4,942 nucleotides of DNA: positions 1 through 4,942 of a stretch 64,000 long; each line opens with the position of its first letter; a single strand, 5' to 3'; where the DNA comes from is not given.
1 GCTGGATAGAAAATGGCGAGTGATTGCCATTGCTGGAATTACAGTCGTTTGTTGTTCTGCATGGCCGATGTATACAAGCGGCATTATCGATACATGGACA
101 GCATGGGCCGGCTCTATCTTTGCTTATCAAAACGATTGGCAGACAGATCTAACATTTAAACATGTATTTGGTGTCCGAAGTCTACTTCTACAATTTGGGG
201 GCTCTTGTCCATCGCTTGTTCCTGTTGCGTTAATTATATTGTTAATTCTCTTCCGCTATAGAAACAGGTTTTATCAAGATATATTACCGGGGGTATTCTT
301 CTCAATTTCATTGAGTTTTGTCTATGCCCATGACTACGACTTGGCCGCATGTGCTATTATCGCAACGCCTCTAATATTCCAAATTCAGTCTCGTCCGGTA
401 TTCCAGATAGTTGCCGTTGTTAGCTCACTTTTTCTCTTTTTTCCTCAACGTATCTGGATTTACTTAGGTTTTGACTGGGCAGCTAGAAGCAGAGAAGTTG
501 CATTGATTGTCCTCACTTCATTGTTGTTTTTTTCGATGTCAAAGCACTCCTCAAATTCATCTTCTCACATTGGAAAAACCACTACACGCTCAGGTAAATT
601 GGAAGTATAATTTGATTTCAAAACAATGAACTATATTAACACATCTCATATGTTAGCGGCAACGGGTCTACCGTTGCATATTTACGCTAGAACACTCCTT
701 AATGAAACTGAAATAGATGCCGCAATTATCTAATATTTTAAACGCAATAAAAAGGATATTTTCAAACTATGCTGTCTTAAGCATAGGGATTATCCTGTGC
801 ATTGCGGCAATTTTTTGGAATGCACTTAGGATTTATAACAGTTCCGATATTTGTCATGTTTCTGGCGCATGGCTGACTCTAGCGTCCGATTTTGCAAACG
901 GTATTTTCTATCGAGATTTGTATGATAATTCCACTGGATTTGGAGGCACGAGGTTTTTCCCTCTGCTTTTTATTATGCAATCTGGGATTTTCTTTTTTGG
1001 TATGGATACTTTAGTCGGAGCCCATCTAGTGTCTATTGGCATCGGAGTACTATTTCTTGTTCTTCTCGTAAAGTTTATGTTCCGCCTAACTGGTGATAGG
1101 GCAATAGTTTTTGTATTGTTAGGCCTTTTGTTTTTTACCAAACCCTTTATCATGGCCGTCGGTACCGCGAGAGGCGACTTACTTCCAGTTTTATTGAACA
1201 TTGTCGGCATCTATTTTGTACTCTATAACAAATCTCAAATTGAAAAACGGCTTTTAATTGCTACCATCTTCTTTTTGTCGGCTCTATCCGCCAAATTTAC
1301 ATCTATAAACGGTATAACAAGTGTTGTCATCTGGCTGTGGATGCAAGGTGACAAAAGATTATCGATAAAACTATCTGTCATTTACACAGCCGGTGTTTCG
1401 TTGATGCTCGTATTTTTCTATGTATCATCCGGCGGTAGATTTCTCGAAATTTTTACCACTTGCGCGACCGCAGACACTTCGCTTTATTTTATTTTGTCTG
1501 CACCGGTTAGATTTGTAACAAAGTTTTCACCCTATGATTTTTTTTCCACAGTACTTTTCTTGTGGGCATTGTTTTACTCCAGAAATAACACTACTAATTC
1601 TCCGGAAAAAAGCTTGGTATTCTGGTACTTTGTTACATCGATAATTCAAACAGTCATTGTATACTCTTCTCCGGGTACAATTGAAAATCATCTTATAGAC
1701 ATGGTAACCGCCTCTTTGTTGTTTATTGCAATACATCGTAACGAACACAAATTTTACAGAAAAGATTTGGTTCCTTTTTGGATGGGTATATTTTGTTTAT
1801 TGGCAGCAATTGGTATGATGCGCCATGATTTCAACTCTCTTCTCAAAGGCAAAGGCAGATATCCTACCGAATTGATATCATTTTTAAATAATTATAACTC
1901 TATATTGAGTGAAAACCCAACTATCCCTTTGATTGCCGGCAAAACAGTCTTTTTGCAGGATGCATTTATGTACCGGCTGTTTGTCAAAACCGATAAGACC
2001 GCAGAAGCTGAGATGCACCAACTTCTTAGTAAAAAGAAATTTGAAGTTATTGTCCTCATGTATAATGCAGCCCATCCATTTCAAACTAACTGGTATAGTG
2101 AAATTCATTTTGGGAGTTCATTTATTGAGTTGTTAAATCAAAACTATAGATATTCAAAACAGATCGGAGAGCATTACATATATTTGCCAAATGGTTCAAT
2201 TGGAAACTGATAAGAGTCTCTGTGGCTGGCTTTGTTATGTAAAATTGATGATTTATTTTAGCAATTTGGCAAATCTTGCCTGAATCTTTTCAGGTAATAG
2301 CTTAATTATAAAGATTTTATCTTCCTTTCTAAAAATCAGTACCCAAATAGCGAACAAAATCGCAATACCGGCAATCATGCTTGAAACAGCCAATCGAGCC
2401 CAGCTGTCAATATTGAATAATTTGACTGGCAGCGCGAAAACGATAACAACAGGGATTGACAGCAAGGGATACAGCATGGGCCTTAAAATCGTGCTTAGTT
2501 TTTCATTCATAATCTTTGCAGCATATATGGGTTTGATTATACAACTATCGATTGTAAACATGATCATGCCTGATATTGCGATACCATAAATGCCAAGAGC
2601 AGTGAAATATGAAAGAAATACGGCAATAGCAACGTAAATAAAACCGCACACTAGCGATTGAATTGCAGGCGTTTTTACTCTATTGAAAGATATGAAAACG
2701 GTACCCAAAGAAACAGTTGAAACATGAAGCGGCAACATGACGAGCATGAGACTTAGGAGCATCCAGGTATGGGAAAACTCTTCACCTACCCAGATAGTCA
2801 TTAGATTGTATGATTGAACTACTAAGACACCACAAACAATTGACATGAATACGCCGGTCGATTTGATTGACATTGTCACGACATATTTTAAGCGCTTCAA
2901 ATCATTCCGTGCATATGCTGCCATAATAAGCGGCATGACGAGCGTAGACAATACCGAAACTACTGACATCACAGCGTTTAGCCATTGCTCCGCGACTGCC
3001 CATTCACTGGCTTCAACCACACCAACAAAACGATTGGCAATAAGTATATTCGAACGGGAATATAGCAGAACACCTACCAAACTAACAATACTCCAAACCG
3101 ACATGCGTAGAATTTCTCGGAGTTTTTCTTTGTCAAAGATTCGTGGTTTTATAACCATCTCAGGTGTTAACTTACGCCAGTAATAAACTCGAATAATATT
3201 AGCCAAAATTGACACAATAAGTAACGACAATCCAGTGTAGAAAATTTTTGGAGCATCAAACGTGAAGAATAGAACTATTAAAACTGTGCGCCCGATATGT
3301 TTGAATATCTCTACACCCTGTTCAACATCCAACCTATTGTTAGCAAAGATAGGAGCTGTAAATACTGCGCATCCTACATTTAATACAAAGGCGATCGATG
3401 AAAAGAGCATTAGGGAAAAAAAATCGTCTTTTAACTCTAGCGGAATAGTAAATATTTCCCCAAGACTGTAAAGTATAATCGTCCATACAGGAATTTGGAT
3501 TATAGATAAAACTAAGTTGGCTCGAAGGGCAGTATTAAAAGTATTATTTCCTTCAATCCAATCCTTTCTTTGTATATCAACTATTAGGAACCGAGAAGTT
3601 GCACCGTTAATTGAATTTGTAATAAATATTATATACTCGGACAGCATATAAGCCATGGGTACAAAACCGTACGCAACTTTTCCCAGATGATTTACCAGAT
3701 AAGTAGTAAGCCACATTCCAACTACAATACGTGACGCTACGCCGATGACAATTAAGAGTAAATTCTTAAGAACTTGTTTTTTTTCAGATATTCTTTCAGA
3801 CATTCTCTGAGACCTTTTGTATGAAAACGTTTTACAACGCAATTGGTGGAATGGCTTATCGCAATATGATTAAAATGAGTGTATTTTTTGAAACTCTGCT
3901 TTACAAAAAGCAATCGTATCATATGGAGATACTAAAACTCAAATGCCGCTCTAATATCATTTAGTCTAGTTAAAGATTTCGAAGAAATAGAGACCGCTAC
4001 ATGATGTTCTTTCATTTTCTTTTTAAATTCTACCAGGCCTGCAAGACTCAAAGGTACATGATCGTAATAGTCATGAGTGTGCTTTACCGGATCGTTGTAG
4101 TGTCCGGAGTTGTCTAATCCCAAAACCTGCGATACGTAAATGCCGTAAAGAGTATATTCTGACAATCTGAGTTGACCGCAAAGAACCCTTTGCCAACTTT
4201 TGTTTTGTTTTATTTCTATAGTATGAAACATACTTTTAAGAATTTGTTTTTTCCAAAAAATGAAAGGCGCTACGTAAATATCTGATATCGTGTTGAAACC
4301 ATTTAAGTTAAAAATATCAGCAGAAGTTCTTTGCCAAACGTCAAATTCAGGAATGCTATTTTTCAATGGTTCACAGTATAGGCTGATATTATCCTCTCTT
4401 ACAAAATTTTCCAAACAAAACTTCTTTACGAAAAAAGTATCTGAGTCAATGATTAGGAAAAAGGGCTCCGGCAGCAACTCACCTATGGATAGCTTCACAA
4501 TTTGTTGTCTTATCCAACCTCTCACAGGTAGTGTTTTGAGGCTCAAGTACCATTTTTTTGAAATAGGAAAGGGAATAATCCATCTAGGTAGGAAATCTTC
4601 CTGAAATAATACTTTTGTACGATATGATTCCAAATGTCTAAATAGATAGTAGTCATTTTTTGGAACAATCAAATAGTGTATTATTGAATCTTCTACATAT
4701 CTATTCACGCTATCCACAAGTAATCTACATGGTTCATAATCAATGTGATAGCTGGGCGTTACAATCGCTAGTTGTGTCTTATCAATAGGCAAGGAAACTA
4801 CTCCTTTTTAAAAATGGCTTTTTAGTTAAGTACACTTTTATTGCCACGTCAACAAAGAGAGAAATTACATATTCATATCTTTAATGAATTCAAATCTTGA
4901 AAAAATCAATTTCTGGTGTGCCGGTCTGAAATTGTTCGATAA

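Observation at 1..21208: Wzx/Wzy exopolysaccharide locus built on the myxobacterial plan: kinase-less PCP, truncated OPX, separate outer-membrane beta-barrel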

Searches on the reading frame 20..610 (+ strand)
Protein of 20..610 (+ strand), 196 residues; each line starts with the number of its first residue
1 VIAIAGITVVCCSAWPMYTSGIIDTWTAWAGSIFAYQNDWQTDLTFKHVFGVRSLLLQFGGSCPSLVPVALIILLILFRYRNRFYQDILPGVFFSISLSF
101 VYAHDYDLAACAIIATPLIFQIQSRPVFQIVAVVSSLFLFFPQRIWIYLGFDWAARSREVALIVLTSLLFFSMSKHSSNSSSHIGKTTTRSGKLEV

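Call 3: search_protein_families(library=pfam, proteins=[window:20-610:+], max_evalue=0.01)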
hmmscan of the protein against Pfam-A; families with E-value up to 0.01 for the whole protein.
window:20-610:+ (196 aa): 0 families

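Call 7: search_protein_families(library=ncbifam, proteins=[window:20-610:+], max_evalue=0.1)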
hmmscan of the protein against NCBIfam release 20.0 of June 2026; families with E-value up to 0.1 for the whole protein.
window:20-610:+ (196 aa): 0 families

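Call 9: search_protein_families(library=pfam, proteins=[window:20-610:+], max_evalue=10)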
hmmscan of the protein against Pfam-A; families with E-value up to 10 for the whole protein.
window:20-610:+ (196 aa): 0 families

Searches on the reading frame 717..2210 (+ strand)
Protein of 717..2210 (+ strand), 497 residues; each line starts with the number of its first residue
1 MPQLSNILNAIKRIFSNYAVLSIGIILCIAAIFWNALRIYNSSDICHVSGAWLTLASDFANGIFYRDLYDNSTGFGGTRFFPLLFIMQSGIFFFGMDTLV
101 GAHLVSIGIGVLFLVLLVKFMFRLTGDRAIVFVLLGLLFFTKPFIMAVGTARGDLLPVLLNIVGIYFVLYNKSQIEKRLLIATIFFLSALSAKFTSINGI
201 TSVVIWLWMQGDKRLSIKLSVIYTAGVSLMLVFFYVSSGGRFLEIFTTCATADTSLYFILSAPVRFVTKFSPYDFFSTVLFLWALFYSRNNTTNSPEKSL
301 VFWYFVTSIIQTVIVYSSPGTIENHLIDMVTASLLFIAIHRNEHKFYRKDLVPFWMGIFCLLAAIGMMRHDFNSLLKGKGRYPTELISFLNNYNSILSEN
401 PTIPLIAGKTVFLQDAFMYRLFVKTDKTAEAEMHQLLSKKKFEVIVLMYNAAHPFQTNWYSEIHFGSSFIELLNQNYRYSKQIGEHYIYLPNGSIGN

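Call 3: search_protein_families(library=pfam, proteins=[window:717-2210:+], max_evalue=0.01)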
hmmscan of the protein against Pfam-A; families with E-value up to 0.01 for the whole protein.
window:717-2210:+ (497 aa): 0 families

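Call 7: search_protein_families(library=ncbifam, proteins=[window:717-2210:+], max_evalue=0.1)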
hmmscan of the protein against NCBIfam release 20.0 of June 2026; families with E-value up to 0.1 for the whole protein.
window:717-2210:+ (497 aa): 0 families

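Call 9: search_protein_families(library=pfam, proteins=[window:717-2210:+], max_evalue=10)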
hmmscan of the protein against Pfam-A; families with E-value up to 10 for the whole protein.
window:717-2210:+ (497 aa): 1 family
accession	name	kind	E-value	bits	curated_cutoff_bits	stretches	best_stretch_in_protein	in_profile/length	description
PF03779.20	SPW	-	6.7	7.7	31.5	1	92-151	18-75/93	SPW repeat domain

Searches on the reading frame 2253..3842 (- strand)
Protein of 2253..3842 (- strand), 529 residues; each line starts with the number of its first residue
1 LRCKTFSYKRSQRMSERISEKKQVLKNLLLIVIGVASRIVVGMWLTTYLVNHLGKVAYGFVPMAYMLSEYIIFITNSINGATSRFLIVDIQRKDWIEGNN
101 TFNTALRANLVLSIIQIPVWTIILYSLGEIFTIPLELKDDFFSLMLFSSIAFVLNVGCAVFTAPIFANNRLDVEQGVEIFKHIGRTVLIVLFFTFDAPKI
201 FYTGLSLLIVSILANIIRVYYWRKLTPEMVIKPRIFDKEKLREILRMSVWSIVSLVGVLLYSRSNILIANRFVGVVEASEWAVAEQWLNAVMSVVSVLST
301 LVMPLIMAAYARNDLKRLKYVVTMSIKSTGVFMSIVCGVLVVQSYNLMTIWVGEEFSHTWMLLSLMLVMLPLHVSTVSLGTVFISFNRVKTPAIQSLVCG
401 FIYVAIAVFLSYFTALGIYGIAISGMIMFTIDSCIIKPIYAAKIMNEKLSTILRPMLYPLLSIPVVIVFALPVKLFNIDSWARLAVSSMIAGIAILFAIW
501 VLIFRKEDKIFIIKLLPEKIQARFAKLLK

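Call 3: search_protein_families(library=pfam, proteins=[window:2253-3842:-], max_evalue=0.01)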
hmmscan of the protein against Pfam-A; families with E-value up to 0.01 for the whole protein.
window:2253-3842:- (529 aa): 1 family
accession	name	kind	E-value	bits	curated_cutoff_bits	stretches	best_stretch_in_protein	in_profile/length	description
PF01943.22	Polysacc_synt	-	6.2e-09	36.1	28.2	1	25-306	2-270/274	Polysaccharide biosynthesis protein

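Call 69: search_protein_families(library=ncbifam, proteins=[window:2253-3842:-], max_evalue=0.00001)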
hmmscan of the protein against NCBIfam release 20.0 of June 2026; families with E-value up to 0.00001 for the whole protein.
window:2253-3842:- (529 aa): 1 family
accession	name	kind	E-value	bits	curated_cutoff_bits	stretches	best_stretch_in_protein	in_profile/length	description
NF041503.1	WZX_like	subfamily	3.9e-09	36.1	300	1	119-427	103-413/429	O-unit flippase-like protein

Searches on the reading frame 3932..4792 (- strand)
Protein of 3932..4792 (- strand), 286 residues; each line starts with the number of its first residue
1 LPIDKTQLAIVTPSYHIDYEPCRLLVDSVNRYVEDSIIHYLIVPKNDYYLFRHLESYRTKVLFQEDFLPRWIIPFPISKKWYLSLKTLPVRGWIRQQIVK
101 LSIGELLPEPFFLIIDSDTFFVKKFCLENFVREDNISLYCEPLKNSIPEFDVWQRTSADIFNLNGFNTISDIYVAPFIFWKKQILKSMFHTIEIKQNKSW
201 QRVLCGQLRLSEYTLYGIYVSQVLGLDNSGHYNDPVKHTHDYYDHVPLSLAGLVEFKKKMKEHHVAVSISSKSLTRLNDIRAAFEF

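Call 3: search_protein_families(library=pfam, proteins=[window:3932-4792:-], max_evalue=0.01)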
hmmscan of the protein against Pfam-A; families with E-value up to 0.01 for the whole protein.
window:3932-4792:- (286 aa): 1 family
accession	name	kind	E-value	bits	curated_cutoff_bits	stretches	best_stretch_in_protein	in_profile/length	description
PF20102.4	DUF6492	-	2.1e-29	103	22.9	1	15-233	17-224/291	Family of unknown function (DUF6492)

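Call 7: search_protein_families(library=ncbifam, proteins=[window:3932-4792:-], max_evalue=0.1)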
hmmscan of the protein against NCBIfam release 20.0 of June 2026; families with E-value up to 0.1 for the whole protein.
window:3932-4792:- (286 aa): 0 families

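Call 70: search_solved_structures(query=window:3932-4792:-, max_evalue=10)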
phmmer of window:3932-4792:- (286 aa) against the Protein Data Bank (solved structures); distinct sequences matched with E-value up to 10: 0.

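Call 89: search_protein_families(library=pfam, proteins=[window:3932-4792:-], max_evalue=10)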
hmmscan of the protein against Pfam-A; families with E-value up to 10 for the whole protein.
window:3932-4792:- (286 aa): 1 family
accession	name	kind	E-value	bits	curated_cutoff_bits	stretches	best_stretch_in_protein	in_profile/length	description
PF20102.4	DUF6492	-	2.1e-29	103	22.9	1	15-233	17-224/291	Family of unknown function (DUF6492)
